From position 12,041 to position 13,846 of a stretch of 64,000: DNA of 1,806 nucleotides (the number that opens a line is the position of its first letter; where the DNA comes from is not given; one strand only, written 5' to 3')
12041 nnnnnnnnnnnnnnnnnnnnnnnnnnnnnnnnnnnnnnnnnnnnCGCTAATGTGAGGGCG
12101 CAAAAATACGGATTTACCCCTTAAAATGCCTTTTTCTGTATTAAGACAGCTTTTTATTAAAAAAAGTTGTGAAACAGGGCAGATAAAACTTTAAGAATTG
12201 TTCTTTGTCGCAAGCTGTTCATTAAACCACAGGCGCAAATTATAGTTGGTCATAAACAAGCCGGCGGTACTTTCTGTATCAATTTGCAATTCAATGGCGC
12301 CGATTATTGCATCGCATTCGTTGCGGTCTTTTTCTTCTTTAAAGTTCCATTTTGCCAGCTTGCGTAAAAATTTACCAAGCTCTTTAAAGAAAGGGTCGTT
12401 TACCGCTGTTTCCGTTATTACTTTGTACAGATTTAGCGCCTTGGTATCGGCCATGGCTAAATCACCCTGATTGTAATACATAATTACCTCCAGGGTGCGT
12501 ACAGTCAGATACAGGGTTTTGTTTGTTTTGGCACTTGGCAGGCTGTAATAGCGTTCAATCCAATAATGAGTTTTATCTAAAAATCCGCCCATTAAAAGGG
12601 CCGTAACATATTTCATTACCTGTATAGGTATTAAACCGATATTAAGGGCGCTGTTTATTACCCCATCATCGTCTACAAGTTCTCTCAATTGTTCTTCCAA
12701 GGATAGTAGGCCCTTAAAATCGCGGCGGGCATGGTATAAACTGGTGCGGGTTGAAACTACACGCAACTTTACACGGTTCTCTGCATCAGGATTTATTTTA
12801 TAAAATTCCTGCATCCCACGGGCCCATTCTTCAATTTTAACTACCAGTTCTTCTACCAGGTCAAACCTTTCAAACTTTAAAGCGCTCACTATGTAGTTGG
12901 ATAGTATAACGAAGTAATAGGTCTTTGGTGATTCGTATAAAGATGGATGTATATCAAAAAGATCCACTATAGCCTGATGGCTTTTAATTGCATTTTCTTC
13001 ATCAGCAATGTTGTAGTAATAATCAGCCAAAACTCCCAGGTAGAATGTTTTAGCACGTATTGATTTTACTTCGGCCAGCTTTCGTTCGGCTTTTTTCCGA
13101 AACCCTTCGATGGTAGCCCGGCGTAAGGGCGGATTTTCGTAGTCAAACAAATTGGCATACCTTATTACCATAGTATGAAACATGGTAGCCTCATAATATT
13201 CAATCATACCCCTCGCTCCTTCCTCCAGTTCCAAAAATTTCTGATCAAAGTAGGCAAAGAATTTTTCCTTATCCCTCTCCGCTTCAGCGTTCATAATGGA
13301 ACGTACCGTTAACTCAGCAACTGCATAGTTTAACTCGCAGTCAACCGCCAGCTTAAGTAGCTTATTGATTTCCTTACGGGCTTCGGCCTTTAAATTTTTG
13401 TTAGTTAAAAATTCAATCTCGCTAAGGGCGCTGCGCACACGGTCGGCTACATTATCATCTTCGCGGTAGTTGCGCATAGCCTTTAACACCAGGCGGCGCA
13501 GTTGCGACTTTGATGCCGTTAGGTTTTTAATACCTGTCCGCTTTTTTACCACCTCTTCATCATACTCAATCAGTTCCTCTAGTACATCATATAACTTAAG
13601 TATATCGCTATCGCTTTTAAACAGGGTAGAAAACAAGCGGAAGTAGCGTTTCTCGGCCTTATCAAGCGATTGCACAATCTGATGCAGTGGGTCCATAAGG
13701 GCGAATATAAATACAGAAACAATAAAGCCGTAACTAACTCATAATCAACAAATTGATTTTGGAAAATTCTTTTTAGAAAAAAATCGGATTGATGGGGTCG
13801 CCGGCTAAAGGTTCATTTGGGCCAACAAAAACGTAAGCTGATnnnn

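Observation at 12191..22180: Tandem duplication of a three-gene cassette: orphan helical protein facing an exported FGE/GldJ-like protein and a 22-residue-repeat T9SS cargo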

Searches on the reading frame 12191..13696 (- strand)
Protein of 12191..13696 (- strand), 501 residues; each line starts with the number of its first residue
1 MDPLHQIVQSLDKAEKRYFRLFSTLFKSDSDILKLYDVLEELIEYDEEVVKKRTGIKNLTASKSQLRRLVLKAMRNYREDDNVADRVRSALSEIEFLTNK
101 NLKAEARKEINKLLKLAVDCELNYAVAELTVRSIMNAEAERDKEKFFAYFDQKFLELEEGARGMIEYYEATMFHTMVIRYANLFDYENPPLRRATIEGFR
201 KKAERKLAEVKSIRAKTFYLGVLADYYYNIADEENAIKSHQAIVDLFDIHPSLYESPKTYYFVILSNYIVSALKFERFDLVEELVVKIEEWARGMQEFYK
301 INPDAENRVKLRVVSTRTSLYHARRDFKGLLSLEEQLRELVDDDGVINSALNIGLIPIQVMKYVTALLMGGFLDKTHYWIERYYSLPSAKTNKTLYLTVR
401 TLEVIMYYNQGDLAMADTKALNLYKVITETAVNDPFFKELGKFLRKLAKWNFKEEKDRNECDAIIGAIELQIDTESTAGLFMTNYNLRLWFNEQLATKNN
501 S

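Call 4: search_protein_families(library=pfam, proteins=[window:12191-13696:-], max_evalue=0.1)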
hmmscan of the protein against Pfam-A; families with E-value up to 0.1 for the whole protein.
window:12191-13696:- (501 aa): 1 family
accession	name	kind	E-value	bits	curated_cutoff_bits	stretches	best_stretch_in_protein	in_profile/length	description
PF05205.17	COMPASS-Shg1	-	0.047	14.9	24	0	65-152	14-99/102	COMPASS (Complex proteins associated with Set1p) component shg1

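Call 5: search_protein_families(library=ncbifam, proteins=[window:12191-13696:-], max_evalue=0.1)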
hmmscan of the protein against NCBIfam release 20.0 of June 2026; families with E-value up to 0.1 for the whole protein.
window:12191-13696:- (501 aa): 1 family
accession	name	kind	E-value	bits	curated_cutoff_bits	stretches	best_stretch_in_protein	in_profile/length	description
NF058569.1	BT_2802_fam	domain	1.1e-14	54.4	550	2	2-126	5-133/502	BT2802 family ribose utilization protein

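Call 24: find_homologous_proteins(query=window:12191-13696:-)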
Query window:12191-13696:- (501 aa): 18 proteins with E <= 0.001 among 8000 candidates.
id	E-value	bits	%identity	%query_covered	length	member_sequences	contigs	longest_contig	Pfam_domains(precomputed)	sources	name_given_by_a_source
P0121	0.0e+0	1019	92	100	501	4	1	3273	-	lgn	-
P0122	1.4e-277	939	83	100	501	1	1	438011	-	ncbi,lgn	-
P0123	1.7e-254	863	76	99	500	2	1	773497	-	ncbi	-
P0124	7.3e-251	851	77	100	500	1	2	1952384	-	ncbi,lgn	ncbi:MAG: hypothetical protein U0V74_03410 [Chitinophagales bacterium]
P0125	6.1e-237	805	73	98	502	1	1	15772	-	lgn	-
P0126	2.5e-163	562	51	99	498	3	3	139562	-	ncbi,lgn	-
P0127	1.6e-140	487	46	99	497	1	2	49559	-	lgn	-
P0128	4.5e-131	456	46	99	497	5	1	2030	-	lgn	-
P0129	7.5e-126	439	44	99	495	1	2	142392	-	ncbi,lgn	-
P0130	9.8e-126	438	45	99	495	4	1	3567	-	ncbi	-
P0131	1.3e-125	438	44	99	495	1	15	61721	-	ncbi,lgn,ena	-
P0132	1.2e-124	435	43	99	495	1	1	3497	-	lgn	-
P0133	2.7e-122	427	43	99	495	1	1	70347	-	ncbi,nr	ncbi:MAG: hypothetical protein NTY88_05625 [Bacteroidetes bacterium]|nr:hypothetical protein [Bacter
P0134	1.9e-121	424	44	95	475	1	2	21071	-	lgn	-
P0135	1.4e-119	418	43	99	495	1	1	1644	-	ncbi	-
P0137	1.0e-104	369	40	98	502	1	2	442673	-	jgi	jgi:hypothetical protein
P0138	2.1e-48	183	31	90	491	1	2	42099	-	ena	-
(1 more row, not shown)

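Call 25: find_encoding_contigs(protein=P0137, flank=9000, max_places=2)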
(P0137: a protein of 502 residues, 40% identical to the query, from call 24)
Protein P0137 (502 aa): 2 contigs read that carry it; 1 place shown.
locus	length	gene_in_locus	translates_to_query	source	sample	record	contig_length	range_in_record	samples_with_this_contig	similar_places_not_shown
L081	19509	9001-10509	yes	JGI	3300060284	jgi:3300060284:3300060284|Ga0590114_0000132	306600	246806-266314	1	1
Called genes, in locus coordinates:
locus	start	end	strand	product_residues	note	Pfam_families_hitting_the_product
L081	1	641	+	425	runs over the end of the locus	-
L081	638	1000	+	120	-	PF03840:SecG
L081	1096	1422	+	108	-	-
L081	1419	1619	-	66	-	PF04024:PspC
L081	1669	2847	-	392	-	PF00970:FAD_binding_6, PF08030:NAD_binding_6 (faint), PF00175:NAD_binding_1, PF00111:Fer2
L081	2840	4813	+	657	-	PF00801:PKD (faint), PF18911:PKD_4 (weak), PF13585:CHU_C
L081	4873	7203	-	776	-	PF00041:fn3 (faint), PF18962:Por_Secre_tail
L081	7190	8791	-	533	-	-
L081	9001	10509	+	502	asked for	-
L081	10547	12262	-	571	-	PF18962:Por_Secre_tail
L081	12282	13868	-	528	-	PF03781:FGE-sulfatase (faint)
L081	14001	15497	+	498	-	-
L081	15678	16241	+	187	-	PF00886:Ribosomal_S16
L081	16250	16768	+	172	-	PF24986:PRC_RimM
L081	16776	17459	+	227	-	PF01746:tRNA_m1G_MT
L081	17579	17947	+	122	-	PF01245:Ribosomal_L19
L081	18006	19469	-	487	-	PF05787:PhoX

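Call 26: find_encoding_contigs(protein=P0138, flank=9000, max_places=2)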
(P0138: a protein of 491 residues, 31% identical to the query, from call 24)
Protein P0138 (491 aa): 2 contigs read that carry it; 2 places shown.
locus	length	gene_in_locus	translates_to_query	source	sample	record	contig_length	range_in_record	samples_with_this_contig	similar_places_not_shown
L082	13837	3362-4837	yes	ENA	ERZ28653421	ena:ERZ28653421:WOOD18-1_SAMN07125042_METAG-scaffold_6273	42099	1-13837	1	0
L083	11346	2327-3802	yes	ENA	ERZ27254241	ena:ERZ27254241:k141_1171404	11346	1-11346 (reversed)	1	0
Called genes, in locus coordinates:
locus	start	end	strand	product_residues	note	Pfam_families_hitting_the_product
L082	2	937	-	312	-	?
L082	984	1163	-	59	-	-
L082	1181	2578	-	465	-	PF13884:Peptidase_S74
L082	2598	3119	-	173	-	PF18962:Por_Secre_tail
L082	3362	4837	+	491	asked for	-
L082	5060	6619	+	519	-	PF21131:eEFSec_4th (faint), PF17164:DUF5122, PF18962:Por_Secre_tail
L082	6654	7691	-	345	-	-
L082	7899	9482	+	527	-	PF00512:HisKA, PF02518:HATPase_c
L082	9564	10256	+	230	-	PF00072:Response_reg, PF00486:Trans_reg_C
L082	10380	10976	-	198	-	PF00596:Aldolase_II (weak)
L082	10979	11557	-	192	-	PF00596:Aldolase_II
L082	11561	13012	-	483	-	PF00202:Aminotran_3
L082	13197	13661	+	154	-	PF01047:MarR (weak), PF12802:MarR_2, PF13463:HTH_27 (weak)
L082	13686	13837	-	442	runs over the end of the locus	PF02881:SRP54_N, PF00448:SRP54, PF02492:cobW (weak), PF02978:SRP_SPB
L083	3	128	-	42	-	?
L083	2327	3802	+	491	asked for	-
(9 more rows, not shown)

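Call 27: find_encoding_contigs(protein=P0129, flank=9000, max_places=2)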
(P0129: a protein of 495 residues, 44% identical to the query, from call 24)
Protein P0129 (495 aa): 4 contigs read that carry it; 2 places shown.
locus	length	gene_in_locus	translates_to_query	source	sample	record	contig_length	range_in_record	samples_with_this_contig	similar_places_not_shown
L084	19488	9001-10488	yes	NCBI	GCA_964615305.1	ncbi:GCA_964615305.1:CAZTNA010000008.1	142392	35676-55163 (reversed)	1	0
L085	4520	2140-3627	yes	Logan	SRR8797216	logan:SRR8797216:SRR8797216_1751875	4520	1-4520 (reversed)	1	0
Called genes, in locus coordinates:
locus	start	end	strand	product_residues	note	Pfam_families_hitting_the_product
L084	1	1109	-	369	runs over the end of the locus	PF14520:HHH_5 (faint), PF02481:DNA_processg_A, PF17782:WHD_DprA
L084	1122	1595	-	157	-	PF12867:DinB_2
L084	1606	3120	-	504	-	PF00072:Response_reg, PF00158:Sigma54_activat, PF14532:Sigma54_activ_2, PF00004:AAA (weak), PF07728:AAA_5, PF25601:AAA_lid_14, PF02954:HTH_8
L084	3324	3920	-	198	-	-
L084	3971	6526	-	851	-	PF00801:PKD, PF18911:PKD_4, PF16967:TcfC (faint), PF18962:Por_Secre_tail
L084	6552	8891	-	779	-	-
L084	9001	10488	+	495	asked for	-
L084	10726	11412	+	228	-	PF05711:TylF, PF13578:Methyltransf_24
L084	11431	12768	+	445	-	PF08245:Mur_ligase_M, PF02875:Mur_ligase_C (weak)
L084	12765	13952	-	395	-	PF00491:Arginase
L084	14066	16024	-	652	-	PF02463:SMC_N (faint), PF03193:RsgA_GTPase (faint), PF00005:ABC_tran, PF13555:AAA_29 (faint), PF01926:MMR_HSR1 (faint), PF12848:ABC_tran_Xtn, PF00005:ABC_tran, PF16326:ABC_tran_CTD, +1 more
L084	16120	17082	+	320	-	PF13442:Cytochrome_CBB3 (weak), PF00034:Cytochrom_C (weak)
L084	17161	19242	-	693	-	PF00270:DEAD (faint), PF04851:ResIII, PF17757:UvrB_inter, PF27431:UvrB_3rd, PF00271:Helicase_C, PF12344:UvrB, PF02151:UVR (weak)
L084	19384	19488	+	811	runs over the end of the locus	PF02737:3HCDH_N, PF00725:3HCDH, PF00378:ECH_1, PF16113:ECH_2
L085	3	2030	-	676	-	?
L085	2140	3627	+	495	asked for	-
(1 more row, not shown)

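Call 43: predict_structure(alignment_id=A2)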
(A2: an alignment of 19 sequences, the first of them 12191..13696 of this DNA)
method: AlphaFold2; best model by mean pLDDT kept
length: 501 residues; sequences in the alignment: 19
mean_pLDDT: 89.3   pTM: 0.81
mean pLDDT of the five models: 89.3, 88.7, 88.1, 87.6, 86.8
residues with pLDDT >= 90: 310; 70-90: 172; 50-70: 18; < 50: 1
segments of 3 or more residues with pLDDT < 50: none
pLDDT, mean of each block of 10 residues (from residue 1): 88 88 77 91 91 90 91 85 82 90 92 89 91 91 92 94 93 91 71 90 96 93 93 96 95 83 95 94 96 91 88 94 93 94 83 84 94 96 92 87 95 94 86 78 90 90 92 70 87 81 49
secondary structure, 60 per line:
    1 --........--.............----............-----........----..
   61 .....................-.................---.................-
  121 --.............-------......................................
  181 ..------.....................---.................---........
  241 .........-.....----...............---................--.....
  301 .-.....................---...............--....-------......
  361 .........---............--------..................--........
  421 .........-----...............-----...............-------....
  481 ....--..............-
elements in order: H3-10 H13-25 H30-41 H47-54 H59-81 H83-99 H103-119 H123-135 H143-182 H189-209 H213-229 H233-249 H251-255 H260-274 H278-293 H296-301 H303-323 H327-341 H344-347 H355-369 H373-384 H393-410 H413-429 H435-449 H455-469 H477-484 H487-500

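Call 52: search_protein_families(library=pfam, proteins=[P0138, P0137, P0129], max_evalue=10)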
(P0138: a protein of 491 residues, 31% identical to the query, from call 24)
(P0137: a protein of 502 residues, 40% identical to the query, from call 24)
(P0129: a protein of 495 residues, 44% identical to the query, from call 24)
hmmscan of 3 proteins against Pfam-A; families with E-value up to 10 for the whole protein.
P0138 (491 aa): 1 family
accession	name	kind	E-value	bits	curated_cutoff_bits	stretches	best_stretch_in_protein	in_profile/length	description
PF18460.6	HetR_C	-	0.18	12.2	27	1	16-42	14-40/79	Heterocyst differentiation regulator C-terminal Hood domain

P0137 (502 aa): 2 families
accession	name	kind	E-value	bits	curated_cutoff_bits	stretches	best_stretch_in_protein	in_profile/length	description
PF00485.24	PRK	-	0.081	13.2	22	1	254-320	45-111/196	Phosphoribulokinase / Uridine kinase family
PF17322.7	DUF5364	-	0.21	12.3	25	2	45-120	56-128/185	Family of unknown function (DUF5364)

P0129 (495 aa): 1 family
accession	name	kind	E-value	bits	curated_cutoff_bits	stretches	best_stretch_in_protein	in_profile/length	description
PF24069.1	DUF7364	-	0.025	15.7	27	1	396-443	11-53/74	Family of unknown function (DUF7364)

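Call 64: search_protein_representatives(alignment_id=A2)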
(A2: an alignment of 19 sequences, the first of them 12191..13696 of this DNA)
Query: 19 sequences, 495 profile positions. Proteins with E-value up to 0.001 (for the whole library): 5020; up to 1e-10: 2497; up to 1e-30: 37. The best 150 are listed.
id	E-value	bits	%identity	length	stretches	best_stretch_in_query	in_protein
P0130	1.6e-239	812.2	-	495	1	1-493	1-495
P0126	4.1e-232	787.9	-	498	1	1-494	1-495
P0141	4.6e-169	579.9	-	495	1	1-494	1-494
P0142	4.7e-122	424.8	-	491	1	1-489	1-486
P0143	1.2e-119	416.9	-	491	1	1-490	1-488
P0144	4.3e-112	392.0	-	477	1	21-490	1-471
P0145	1.6e-111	390.1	-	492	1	1-490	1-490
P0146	3.3e-111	389.0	-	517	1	1-492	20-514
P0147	1.5e-107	376.9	-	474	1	21-489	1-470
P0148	1.3e-106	373.9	-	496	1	2-490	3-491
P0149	2.8e-103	362.9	-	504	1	1-486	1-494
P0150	5.6e-103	361.9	-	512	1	1-489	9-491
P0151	9.1e-103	361.2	-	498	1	1-483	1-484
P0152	7.4e-94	331.8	-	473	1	21-476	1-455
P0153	5.3e-93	329.0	-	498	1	1-493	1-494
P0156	1.2e-64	235.5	-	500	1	2-472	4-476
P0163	6.7e-36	140.6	-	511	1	4-492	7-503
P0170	3.8e-33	131.6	-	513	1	2-471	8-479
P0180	2.9e-29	118.8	-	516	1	2-475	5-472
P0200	4.0e-28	115.0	-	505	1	2-467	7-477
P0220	7.4e-27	110.8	-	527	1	2-471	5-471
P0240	1.1e-25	106.9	-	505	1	2-450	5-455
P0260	8.8e-25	104.0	-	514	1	4-491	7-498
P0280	3.0e-24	102.2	-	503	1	2-470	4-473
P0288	4.4e-24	101.7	-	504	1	1-421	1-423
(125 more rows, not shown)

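Call 65: search_protein_families(library=ncbifam, proteins=[P0156, P0163, P0170, P0180, P0200, P0220, P0240, P0260, P0280, P0288], max_evalue=0.001)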
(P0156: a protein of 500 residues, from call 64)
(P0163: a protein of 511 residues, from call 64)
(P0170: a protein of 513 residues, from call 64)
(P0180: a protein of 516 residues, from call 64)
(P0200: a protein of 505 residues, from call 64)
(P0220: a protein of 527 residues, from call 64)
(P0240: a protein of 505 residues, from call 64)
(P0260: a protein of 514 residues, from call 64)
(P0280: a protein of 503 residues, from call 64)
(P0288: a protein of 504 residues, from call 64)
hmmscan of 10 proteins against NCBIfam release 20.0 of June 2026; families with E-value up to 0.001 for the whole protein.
P0156 (500 aa): 1 family
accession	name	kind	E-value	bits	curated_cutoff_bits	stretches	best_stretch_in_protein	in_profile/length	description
NF058569.1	BT_2802_fam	domain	8.3e-10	38.3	550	1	3-138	4-142/502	BT2802 family ribose utilization protein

P0163 (511 aa): 1 family
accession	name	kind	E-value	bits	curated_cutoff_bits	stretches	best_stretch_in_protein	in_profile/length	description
NF058569.1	BT_2802_fam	domain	7.7e-35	120.8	550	1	1-505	1-495/502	BT2802 family ribose utilization protein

P0170 (513 aa): 1 family
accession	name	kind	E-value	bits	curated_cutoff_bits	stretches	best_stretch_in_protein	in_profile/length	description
NF058569.1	BT_2802_fam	domain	3e-41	142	550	1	4-505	1-501/502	BT2802 family ribose utilization protein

P0180 (516 aa): 1 family
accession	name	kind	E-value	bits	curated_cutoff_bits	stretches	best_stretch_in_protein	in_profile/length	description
NF058569.1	BT_2802_fam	domain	2.9e-28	99.1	550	1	1-497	1-498/502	BT2802 family ribose utilization protein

P0200 (505 aa): 1 family
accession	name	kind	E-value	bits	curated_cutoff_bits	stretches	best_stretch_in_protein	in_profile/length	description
NF058569.1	BT_2802_fam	domain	1.2e-12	47.6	550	1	5-429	3-421/502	BT2802 family ribose utilization protein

P0220 (527 aa): 1 family
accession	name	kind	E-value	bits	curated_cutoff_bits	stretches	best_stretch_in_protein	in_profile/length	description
NF058569.1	BT_2802_fam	domain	9.5e-45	153.5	550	1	1-500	1-502/502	BT2802 family ribose utilization protein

P0240 (505 aa): 1 family
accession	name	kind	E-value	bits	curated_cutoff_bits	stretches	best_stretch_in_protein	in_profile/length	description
NF058569.1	BT_2802_fam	domain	8e-43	147.2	550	1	1-503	1-502/502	BT2802 family ribose utilization protein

P0260 (514 aa): 1 family
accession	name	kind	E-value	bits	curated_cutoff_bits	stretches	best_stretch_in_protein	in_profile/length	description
NF058569.1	BT_2802_fam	domain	5.3e-22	78.5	550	1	1-501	1-495/502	BT2802 family ribose utilization protein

P0280 (503 aa): 1 family
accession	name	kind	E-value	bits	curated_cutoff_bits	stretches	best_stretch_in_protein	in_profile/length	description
NF058569.1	BT_2802_fam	domain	2.2e-45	155.6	550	1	2-501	2-500/502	BT2802 family ribose utilization protein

P0288 (504 aa): 1 family
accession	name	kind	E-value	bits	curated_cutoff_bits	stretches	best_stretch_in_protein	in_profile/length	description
NF058569.1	BT_2802_fam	domain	1.1e-40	140.1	550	1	2-444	5-445/502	BT2802 family ribose utilization protein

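Call 72: search_protein_families(library=pfam, proteins=[L084:6552-8891:-], max_evalue=0.001)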
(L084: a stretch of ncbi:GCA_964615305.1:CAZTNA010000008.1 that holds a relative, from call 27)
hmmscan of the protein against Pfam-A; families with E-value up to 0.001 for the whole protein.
L084:6552-8891:- (779 aa): 0 families

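Call 81: search_solved_structures(query=A2, max_evalue=10)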
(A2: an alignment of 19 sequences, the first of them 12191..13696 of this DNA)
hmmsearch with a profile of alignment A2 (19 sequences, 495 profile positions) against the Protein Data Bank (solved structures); distinct sequences matched with E-value up to 10: 2.
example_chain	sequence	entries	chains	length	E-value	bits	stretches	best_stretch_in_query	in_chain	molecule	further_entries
2wqh_A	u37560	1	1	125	0.049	15.7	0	224-253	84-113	CTPR3Y3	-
2y7c_A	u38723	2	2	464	0.65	12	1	137-196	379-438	TYPE-1 RESTRICTION ENZYME ECOKI SPECIFICITY PROTEIN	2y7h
